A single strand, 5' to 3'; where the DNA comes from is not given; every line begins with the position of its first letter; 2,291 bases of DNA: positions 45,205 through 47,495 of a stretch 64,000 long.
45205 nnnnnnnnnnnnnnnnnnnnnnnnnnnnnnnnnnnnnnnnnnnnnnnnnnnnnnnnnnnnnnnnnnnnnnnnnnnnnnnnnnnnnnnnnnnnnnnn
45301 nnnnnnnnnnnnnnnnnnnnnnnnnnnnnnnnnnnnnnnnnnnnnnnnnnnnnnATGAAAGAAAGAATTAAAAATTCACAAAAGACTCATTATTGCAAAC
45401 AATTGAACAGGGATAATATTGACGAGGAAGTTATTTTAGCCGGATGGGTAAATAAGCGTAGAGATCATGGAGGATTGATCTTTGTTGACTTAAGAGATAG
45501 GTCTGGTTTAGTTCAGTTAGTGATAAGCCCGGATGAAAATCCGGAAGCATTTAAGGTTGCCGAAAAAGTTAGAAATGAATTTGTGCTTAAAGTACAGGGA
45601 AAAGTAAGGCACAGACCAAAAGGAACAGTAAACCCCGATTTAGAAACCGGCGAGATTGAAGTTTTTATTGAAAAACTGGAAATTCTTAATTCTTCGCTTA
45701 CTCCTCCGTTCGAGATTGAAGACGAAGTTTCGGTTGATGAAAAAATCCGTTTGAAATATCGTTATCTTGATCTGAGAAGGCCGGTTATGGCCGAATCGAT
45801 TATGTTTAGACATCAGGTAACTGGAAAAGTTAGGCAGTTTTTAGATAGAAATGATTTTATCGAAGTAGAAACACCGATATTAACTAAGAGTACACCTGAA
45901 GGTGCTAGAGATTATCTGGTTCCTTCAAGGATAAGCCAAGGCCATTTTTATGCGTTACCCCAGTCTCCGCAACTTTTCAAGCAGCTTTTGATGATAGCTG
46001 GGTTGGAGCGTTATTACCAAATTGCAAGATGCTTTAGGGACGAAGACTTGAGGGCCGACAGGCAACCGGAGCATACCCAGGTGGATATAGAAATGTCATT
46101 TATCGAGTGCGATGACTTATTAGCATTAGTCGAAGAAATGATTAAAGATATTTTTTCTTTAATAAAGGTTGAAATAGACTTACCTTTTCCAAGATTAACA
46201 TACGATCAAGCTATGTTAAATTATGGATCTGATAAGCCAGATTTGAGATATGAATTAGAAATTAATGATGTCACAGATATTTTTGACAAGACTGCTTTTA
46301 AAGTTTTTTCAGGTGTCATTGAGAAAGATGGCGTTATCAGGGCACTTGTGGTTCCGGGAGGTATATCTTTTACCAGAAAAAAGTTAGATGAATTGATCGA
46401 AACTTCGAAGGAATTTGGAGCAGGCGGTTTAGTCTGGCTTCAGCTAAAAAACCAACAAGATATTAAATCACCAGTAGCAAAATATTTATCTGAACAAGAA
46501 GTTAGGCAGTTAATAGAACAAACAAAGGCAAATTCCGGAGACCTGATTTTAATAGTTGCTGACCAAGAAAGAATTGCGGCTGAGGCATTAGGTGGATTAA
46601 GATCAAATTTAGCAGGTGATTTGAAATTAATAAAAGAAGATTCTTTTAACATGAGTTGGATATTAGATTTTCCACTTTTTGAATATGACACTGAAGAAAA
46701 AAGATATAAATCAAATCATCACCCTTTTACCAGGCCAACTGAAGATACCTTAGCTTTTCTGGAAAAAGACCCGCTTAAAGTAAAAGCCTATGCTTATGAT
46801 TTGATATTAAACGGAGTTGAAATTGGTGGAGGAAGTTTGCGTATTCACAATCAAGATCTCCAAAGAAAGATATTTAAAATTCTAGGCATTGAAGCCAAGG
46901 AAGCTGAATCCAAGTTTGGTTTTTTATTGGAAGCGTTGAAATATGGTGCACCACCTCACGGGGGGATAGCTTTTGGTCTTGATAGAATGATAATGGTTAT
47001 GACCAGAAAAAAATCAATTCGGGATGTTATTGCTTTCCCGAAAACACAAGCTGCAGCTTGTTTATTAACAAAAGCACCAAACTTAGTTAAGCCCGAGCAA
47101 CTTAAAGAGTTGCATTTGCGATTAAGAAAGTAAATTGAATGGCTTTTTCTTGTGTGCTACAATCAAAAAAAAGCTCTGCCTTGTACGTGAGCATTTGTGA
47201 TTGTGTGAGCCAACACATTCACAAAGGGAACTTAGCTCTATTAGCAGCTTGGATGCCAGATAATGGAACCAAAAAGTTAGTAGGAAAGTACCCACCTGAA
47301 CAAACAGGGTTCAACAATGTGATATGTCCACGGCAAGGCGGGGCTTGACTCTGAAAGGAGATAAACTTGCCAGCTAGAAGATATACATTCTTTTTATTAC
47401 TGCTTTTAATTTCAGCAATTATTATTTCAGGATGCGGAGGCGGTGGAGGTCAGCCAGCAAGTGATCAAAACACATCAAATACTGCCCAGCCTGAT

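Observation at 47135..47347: Candidate 6S RNA with its own promoter, directly downstream of aspS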

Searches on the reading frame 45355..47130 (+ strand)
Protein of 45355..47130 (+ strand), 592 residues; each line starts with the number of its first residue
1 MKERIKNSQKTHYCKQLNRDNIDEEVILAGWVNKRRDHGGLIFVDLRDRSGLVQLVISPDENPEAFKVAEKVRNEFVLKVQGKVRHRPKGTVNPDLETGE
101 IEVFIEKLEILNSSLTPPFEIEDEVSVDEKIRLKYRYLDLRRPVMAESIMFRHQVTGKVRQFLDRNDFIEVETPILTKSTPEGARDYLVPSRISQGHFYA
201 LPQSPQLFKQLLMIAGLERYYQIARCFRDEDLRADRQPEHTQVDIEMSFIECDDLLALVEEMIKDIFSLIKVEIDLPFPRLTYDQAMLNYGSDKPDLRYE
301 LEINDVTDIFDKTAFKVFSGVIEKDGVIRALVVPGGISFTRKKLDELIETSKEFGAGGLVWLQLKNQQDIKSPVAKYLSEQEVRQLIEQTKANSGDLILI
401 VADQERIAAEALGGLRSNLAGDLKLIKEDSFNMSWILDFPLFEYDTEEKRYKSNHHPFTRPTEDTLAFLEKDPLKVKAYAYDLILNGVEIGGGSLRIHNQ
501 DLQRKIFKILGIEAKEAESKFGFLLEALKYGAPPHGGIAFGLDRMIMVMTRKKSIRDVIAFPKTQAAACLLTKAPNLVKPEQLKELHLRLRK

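Call 8: find_related_loci(query=window:45355-47130:+, collection=genome_contigs, flank=3000)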
Query window:45355-47130:+ (592 aa) in genome_contigs; peptide patterns used: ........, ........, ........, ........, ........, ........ (x = any residue, [..] = any of these).
114 stretches matched a pattern; 17 encode a relative of the query (tblastn E <= 1e-3); 17 distinct loci.
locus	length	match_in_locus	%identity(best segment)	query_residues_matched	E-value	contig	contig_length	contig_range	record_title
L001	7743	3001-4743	57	9-589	0e+0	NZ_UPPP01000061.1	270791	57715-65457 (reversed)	Lucifera butyrica isolate LUCI, whole genome shotgun sequence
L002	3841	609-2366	53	3-592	0e+0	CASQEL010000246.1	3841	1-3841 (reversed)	MAG: uncultured Desulfovibrionaceae bacterium isolate extra-SRR4116661.33_1677764577 genome assembly, contig: NODE_12611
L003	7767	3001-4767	54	1-590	0e+0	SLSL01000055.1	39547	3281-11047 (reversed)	MAG: Halanaerobiaceae bacterium isolate CSSed165cm_605 CSSed16-5cm-1216, whole genome shotgun sequence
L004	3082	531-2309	53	5-592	0e+0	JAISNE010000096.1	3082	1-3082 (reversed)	MAG: Accumulibacter sp. isolate Im510_bin73 k119_2795844, whole genome shotgun sequence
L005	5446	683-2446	53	8-591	0e+0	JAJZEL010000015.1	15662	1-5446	MAG: Proteobacteria bacterium isolate LL2.bin24 NODE_4162_length_15662_cov_1.2056, whole genome shotgun sequence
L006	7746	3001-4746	54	9-590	0e+0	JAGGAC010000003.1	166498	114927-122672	MAG: Bacillota bacterium isolate CTSoil_080 scaffold_77, whole genome shotgun sequence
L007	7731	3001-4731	52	10-588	0e+0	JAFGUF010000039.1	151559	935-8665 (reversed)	MAG: Clostridia bacterium isolate ZodW_maxbin.143 k87_20605227, whole genome shotgun sequence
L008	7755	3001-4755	51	10-592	0e+0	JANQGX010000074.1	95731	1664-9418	MAG: SAR324 cluster bacterium isolate PL23b_bin.69 k99_128263, whole genome shotgun sequence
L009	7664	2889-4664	50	1-591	0e+0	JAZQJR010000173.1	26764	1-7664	MAG: Acutalibacteraceae bacterium isolate T1900044620_TS20190086.MAGScoT_cleanbin_000023 SGB_870_k141_979915, whole geno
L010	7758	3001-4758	48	10-590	0e+0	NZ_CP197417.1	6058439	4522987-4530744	Aeoliella sp. SH292 chromosome, complete genome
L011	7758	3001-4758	48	10-590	0e+0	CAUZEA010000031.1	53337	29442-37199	MAG: Planctomycetota bacterium isolate CB27_Tmax.39 genome assembly, contig: Ga0310121_10000311, whole genome shotgun se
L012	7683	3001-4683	50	21-589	0e+0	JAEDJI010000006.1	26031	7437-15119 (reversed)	MAG: Bacilli bacterium isolate MAG184 NODE_1799_length_26031_cov_36.014783, whole genome shotgun sequence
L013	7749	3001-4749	50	10-590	0e+0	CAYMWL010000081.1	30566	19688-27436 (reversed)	MAG TPA_asm: uncultured Pirellulaceae bacterium isolate SRP287051_co2_180 genome assembly, contig: NODE_3118_length_3056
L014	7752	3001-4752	40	10-590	6e-139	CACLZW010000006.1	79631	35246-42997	MAG: uncultured Alphaproteobacteria bacterium isolate AG-918-C19 genome assembly, contig: AG-918-C19_NODE_6, whole genom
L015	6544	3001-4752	40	10-590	2e-138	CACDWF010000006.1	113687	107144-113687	uncultured Alphaproteobacteria bacterium isolate AG-904-M20 genome assembly, contig: AG-904-M20_NODE_6, whole genome sho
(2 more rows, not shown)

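Call 12: find_encoding_contigs(protein=window:45355-47130:+, flank=3000, max_places=6)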
Protein window:45355-47130:+ (592 aa): no gene with exactly this product is on record in the collection.

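Call 17: search_protein_families(library=pfam, proteins=[window:45355-47130:+], max_evalue=0.01)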
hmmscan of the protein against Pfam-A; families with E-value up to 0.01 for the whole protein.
window:45355-47130:+ (592 aa): 4 families
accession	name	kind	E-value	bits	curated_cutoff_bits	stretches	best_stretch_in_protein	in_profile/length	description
PF00152.25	tRNA-synt_2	-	4.3e-123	410.7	25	1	128-565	1-308/308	tRNA synthetases class II (D, K and N)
PF02938.19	GAD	-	9.4e-26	90.3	23.4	1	318-412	1-95/95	GAD domain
PF01336.31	tRNA_anti-codon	-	4.4e-19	68.6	27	1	26-111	1-75/75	OB-fold nucleic acid binding domain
PF01409.25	tRNA-synt_2d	-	0.0069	16.3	19.8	0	219-268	104-155/246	tRNA synthetases class II core domain (F)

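Call 27: find_homologous_proteins(query=window:45355-47130:+, max_evalue=1e-100)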
Query window:45355-47130:+ (592 aa): 8000 proteins with E <= 1e-100 among 8000 candidates; the best 120 are listed.
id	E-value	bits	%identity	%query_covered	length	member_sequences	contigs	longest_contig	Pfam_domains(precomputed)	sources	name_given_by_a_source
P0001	0.0e+0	1309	99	100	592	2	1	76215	PF01336.32,PF02938.20,PF00152.26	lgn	-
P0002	7.0e-246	835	62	99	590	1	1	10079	PF01336.32,PF02938.20,PF00152.26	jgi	jgi:aspartyl-tRNA synthetase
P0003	1.5e-245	834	61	100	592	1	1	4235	PF01336.32,PF02938.20,PF00152.26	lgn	-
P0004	3.8e-243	826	60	99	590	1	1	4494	PF01336.32,PF02938.20,PF00152.26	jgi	jgi:aspartyl-tRNA synthetase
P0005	5.2e-243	826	59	99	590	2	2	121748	PF01336.32,PF02938.20,PF00152.26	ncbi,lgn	-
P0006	2.3e-241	820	59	99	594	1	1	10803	PF01336.32,PF02938.20,PF00152.26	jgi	-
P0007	1.0e-240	818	60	99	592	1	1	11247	PF01336.32,PF02938.20,PF00152.26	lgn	-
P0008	3.7e-239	813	58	100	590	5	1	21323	PF01336.32,PF02938.20,PF00152.26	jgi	-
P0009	3.7e-239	813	59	100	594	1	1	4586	PF01336.32,PF02938.20,PF00152.26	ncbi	-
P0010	8.0e-239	812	59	100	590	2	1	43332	PF01336.32,PF02938.20,PF00152.26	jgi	-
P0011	8.9e-239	812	60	98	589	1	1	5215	PF01336.32,PF02938.20,PF00152.26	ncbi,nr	ncbi:MAG: aspartate--tRNA ligase [Actinobacteria bacterium]|nr:aspartate--tRNA ligase [Actinomycetot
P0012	2.9e-238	810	58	100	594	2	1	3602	PF01336.32,PF02938.20,PF00152.26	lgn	-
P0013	7.3e-238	809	59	100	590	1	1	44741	PF01336.32,PF02938.20,PF00152.26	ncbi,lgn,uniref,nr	ncbi:aspartate--tRNA ligase [Candidatus Oleimmundimicrobium sp.]|uniref:aspartate--tRNA ligase n=1 T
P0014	1.9e-237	807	59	99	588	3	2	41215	PF01336.32,PF02938.20,PF00152.26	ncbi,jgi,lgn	-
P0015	1.9e-237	807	59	100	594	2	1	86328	PF01336.32,PF02938.20,PF00152.26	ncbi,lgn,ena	-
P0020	2.4e-236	804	58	100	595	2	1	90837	PF01336.32,PF02938.20,PF00152.26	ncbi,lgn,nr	ncbi:MAG: aspartate--tRNA ligase [Actinomycetota bacterium]|nr:aspartate--tRNA ligase [Actinomycetot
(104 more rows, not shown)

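Call 29: find_encoding_contigs(protein=P0002, flank=2500, max_places=1)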
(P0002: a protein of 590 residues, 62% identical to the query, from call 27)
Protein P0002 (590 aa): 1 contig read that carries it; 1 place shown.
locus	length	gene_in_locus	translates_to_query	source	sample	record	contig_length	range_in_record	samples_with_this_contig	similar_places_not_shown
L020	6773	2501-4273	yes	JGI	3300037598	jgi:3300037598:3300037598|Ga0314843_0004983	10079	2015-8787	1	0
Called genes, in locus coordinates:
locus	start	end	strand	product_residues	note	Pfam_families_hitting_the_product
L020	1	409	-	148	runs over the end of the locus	PF22811:Zn_ribbon_NrdR, PF03477:ATP-cone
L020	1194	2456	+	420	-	PF13393:tRNA-synt_His, PF00587:tRNA-synt_2b, PF03129:HGTP_anticodon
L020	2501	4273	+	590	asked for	PF01336:tRNA_anti-codon, PF00152:tRNA-synt_2, PF02938:GAD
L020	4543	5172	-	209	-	PF00753:Lactamase_B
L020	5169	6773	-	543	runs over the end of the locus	PF06418:CTP_synth_N, PF00117:GATase, PF07722:Peptidase_C26 (weak)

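Call 30: find_encoding_contigs(protein=P0005, flank=2500, max_places=1)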
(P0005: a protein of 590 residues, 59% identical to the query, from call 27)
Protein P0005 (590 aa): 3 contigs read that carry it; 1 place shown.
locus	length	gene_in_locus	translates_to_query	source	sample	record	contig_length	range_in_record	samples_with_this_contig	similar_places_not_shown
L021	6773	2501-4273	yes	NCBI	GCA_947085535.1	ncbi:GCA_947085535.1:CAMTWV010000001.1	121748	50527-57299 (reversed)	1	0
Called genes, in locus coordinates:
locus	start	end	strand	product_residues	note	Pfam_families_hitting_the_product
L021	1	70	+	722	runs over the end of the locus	PF01966:HD, PF13328:HD_4, PF04607:RelA_SpoT, PF02824:TGS, PF19296:RelA_AH, PF28438:RelA_RIS, PF01842:ACT, PF13291:ACT_4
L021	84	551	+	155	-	PF02580:Tyr_Deacylase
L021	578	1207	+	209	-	PF23023:Anti-Pycsar_Apyc1, PF00753:Lactamase_B, PF19583:ODP (weak), PF12706:Lactamase_B_2 (weak)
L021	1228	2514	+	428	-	PF13393:tRNA-synt_His, PF00587:tRNA-synt_2b, PF13393:tRNA-synt_His, PF03129:HGTP_anticodon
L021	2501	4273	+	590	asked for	PF01336:tRNA_anti-codon, PF00152:tRNA-synt_2, PF02938:GAD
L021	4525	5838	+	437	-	PF05496:RuvB_N, PF13177:DNA_pol3_delta2 (faint), PF00004:AAA, PF01078:Mg_chelatase (faint), PF07728:AAA_5, PF13173:AAA_14, PF16193:AAA_assoc_2, PF12002:MgsA_C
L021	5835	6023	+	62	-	PF00733:Asn_synthase (weak), PF02568:ThiI (weak), PF03054:tRNA_Me_trans, PF24167:DUF7411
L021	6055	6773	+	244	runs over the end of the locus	PF03054:tRNA_Me_trans, PF20259:tRNA_Me_trans_M, PF20258:tRNA_Me_trans_C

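Call 31: find_encoding_contigs(protein=P0013, flank=2500, max_places=1)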
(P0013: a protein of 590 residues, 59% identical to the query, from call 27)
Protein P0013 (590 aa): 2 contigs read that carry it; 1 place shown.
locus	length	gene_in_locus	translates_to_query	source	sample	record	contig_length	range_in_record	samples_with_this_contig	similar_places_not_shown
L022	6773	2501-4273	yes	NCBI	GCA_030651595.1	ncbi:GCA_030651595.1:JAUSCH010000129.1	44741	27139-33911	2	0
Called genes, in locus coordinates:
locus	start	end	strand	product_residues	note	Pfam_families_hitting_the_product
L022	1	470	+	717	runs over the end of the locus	PF13328:HD_4, PF01966:HD, PF04607:RelA_SpoT, PF02824:TGS, PF19296:RelA_AH, PF28438:RelA_RIS, PF01842:ACT (weak), PF13291:ACT_4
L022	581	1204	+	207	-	PF00753:Lactamase_B, PF19583:ODP (weak), PF23023:Anti-Pycsar_Apyc1 (weak)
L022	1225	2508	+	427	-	PF13393:tRNA-synt_His, PF00587:tRNA-synt_2b, PF03129:HGTP_anticodon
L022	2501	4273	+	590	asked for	PF01336:tRNA_anti-codon, PF00152:tRNA-synt_2, PF02938:GAD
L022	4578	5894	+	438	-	PF05496:RuvB_N, PF00158:Sigma54_activat (faint), PF01078:Mg_chelatase (faint), PF00004:AAA, PF07728:AAA_5, PF13173:AAA_14 (weak), PF16193:AAA_assoc_2, PF12002:MgsA_C, +2 more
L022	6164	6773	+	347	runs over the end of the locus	PF03054:tRNA_Me_trans, PF20259:tRNA_Me_trans_M, PF20258:tRNA_Me_trans_C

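Call 32: find_encoding_contigs(protein=P0001, flank=2500, max_places=1)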
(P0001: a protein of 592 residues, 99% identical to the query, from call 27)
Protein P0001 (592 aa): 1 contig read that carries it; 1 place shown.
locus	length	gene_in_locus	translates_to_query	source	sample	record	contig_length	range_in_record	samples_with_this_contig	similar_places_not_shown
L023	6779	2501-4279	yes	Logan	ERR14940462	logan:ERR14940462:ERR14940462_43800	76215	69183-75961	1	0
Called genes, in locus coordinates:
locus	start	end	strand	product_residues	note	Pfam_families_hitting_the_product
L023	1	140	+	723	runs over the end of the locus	PF01966:HD, PF13328:HD_4, PF04607:RelA_SpoT, PF02824:TGS, PF19296:RelA_AH, PF28438:RelA_RIS, PF01842:ACT, PF13291:ACT_4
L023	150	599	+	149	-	PF02580:Tyr_Deacylase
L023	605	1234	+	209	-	PF00753:Lactamase_B, PF19583:ODP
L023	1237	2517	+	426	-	PF13393:tRNA-synt_His, PF00587:tRNA-synt_2b, PF03129:HGTP_anticodon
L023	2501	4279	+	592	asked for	PF01336:tRNA_anti-codon, PF00152:tRNA-synt_2, PF02938:GAD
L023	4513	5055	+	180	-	PF13098:Thioredoxin_2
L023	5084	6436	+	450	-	PF05496:RuvB_N, PF00004:AAA, PF07724:AAA_2 (faint), PF07728:AAA_5 (weak), PF13173:AAA_14 (faint), PF16193:AAA_assoc_2, PF12002:MgsA_C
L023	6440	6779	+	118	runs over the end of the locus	PF06103:DUF948 (weak)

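Call 33: find_encoding_contigs(protein=P0003, flank=2500, max_places=1)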
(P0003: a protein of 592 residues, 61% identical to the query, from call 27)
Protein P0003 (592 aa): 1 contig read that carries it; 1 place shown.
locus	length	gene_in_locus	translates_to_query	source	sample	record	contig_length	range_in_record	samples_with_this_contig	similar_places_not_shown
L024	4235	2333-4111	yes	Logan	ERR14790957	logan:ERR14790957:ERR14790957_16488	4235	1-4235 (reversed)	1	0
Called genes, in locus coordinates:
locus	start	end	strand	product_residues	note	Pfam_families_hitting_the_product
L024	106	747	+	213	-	PF00753:Lactamase_B, PF12706:Lactamase_B_2 (weak)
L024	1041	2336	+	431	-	PF13393:tRNA-synt_His, PF00587:tRNA-synt_2b, PF03129:HGTP_anticodon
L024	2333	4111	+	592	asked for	PF01336:tRNA_anti-codon, PF00152:tRNA-synt_2, PF02938:GAD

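Call 34: find_encoding_contigs(protein=P0007, flank=2500, max_places=1)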
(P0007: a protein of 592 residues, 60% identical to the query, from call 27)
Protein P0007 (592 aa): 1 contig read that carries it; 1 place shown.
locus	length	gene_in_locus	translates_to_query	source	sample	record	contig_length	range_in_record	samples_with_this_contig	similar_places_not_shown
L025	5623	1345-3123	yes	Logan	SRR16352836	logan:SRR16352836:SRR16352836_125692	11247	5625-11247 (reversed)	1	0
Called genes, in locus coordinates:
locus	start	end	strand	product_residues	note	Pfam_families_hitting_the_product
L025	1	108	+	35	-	?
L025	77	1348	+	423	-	PF13393:tRNA-synt_His, PF00587:tRNA-synt_2b, PF03129:HGTP_anticodon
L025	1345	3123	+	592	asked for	PF01336:tRNA_anti-codon, PF00152:tRNA-synt_2, PF02938:GAD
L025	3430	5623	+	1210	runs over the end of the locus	PF22148:Fervidolysin_NPro-like, PF00082:Peptidase_S8, PF19190:BACON_2 (faint)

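Call 35: find_encoding_contigs(protein=P0020, flank=2500, max_places=1)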
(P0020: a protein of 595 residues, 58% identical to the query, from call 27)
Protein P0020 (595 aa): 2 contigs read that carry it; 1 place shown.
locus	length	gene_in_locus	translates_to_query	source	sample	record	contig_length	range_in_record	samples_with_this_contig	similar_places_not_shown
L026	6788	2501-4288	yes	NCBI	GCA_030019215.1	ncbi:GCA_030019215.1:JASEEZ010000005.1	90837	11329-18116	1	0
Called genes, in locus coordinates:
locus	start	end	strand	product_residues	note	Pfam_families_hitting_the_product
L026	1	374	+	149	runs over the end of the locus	PF02580:Tyr_Deacylase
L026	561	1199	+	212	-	PF00753:Lactamase_B, PF12706:Lactamase_B_2 (weak)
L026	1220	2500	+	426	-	PF13393:tRNA-synt_His, PF00587:tRNA-synt_2b, PF03129:HGTP_anticodon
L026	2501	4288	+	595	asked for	PF01336:tRNA_anti-codon, PF00152:tRNA-synt_2, PF02938:GAD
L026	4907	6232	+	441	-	PF05496:RuvB_N, PF00004:AAA, PF01078:Mg_chelatase (faint), PF07728:AAA_5 (faint), PF13173:AAA_14 (weak), PF16193:AAA_assoc_2, PF12002:MgsA_C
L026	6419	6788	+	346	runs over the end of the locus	PF03054:tRNA_Me_trans, PF06508:QueC (weak), PF24167:DUF7411 (weak), PF20259:tRNA_Me_trans_M, PF20258:tRNA_Me_trans_C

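Call 36: find_encoding_contigs(protein=P0015, flank=2500, max_places=1)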
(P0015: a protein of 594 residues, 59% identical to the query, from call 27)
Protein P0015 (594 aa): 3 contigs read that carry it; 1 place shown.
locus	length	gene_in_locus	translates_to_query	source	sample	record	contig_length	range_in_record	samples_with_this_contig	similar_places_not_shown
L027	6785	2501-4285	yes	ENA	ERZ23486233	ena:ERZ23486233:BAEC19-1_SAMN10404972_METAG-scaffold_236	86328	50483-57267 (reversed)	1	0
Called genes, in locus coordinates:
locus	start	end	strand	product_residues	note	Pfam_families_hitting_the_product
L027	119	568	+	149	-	PF02580:Tyr_Deacylase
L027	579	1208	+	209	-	PF00753:Lactamase_B, PF23023:Anti-Pycsar_Apyc1 (weak), PF12706:Lactamase_B_2 (weak)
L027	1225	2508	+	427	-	PF13393:tRNA-synt_His, PF00587:tRNA-synt_2b, PF13393:tRNA-synt_His, PF03129:HGTP_anticodon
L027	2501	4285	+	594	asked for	PF01336:tRNA_anti-codon, PF00152:tRNA-synt_2, PF02938:GAD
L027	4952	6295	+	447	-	PF05496:RuvB_N, PF07724:AAA_2 (faint), PF07728:AAA_5 (faint), PF00004:AAA, PF16193:AAA_assoc_2, PF12002:MgsA_C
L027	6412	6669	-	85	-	-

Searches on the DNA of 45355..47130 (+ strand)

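Call 10: search_rna_families(sources=[L001, L002, L003, L004, L005, L006, L007, L008, L009, L010, L011, L012, L013, L014, L015, L016, L017], threshold=gathering)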
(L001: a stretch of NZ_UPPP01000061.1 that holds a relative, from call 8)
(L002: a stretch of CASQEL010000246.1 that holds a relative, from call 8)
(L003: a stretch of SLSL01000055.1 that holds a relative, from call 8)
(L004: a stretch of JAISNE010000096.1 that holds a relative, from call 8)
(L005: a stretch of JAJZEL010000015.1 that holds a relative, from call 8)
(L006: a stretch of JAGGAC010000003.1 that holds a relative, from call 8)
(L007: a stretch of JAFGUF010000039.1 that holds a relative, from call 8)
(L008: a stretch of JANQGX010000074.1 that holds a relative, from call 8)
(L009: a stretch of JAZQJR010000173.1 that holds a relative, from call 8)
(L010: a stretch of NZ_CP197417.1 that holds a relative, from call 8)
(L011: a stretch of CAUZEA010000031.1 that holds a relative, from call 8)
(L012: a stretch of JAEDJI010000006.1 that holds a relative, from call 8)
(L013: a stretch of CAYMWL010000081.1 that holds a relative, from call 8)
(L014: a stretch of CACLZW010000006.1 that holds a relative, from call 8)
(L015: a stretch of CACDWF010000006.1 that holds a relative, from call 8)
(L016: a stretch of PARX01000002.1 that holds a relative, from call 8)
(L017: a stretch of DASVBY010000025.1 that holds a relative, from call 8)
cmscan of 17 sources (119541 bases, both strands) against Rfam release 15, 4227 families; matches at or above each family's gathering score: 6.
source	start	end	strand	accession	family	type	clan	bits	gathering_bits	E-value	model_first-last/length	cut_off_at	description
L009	393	742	+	RF00010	RNaseP_bact_a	Gene; ribozyme;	CL00002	265.9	100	2.3e-85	1-367/367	no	Bacterial RNase P class A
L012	2718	2929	+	RF00230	T-box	Cis-reg; leader;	-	133.7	93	2.9e-29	1-219/219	no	T-box leader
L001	4851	5034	+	RF00013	6S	Gene;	-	111.3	46.4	2.4e-21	1-187/187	no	6S / SsrS RNA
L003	4835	5008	+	RF00013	6S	Gene;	-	102.6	46.4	2.9e-19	1-187/187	no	6S / SsrS RNA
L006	4894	5069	+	RF00013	6S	Gene;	-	101.7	46.4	4.7e-19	1-187/187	no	6S / SsrS RNA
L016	7633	7729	-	RF00169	Bacteria_small_SRP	Gene;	CL00003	53.2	40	1.7e-08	1-97/97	no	Bacterial small signal recognition particle RNA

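Call 37: search_rna_families(sources=[L020, L021, L022, L023, L024, L025, L026, L027], threshold=gathering)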
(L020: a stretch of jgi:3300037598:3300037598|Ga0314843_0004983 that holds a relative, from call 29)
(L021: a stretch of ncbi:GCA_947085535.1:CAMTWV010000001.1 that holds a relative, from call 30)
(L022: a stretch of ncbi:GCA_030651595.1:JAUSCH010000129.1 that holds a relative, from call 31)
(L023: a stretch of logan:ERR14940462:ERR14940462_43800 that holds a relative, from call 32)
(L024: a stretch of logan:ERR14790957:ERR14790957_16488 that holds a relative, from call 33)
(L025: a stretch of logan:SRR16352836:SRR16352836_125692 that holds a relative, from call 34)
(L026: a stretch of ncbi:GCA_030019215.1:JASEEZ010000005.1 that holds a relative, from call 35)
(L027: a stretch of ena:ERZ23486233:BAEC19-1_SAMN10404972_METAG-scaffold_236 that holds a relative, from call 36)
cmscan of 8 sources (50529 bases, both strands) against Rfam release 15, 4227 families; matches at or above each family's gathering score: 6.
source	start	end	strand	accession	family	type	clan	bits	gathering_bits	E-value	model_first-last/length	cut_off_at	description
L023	4316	4494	+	RF00013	6S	Gene;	-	98.6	46.4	1.1e-18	1-187/187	no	6S / SsrS RNA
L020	4327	4512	+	RF00013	6S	Gene;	-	89.8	46.4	1.4e-16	1-187/187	no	6S / SsrS RNA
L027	4355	4529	+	RF00013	6S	Gene;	-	86.8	46.4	6.9e-16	1-187/187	no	6S / SsrS RNA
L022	4339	4520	+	RF00013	6S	Gene;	-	84.3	46.4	2.7e-15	1-187/187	no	6S / SsrS RNA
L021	4324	4501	+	RF00013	6S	Gene;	-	83.5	46.4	4.3e-15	1-187/187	no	6S / SsrS RNA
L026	4307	4488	+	RF00013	6S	Gene;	-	83.3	46.4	4.7e-15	1-187/187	no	6S / SsrS RNA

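Call 46: search_rna_families(sources=[L024, L025], threshold=evalue, max_evalue=1)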
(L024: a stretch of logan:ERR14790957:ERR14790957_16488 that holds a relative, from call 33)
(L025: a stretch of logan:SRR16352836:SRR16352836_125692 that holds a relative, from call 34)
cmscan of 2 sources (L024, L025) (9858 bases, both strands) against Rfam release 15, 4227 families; matches with E-value up to 1: 1.
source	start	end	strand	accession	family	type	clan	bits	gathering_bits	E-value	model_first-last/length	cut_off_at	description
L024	1984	2021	+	RF01370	CRISPR-DR57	Gene; CRISPR;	-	21.1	39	0.76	1-37/37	no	CRISPR RNA direct repeat element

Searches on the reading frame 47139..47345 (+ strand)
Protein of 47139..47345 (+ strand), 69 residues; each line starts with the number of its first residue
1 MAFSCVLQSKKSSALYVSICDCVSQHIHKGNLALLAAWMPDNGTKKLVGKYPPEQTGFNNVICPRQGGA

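Call 17: search_protein_families(library=pfam, proteins=[window:47139-47345:+], max_evalue=0.01)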
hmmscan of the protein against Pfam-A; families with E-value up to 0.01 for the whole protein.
window:47139-47345:+ (69 aa): 0 families
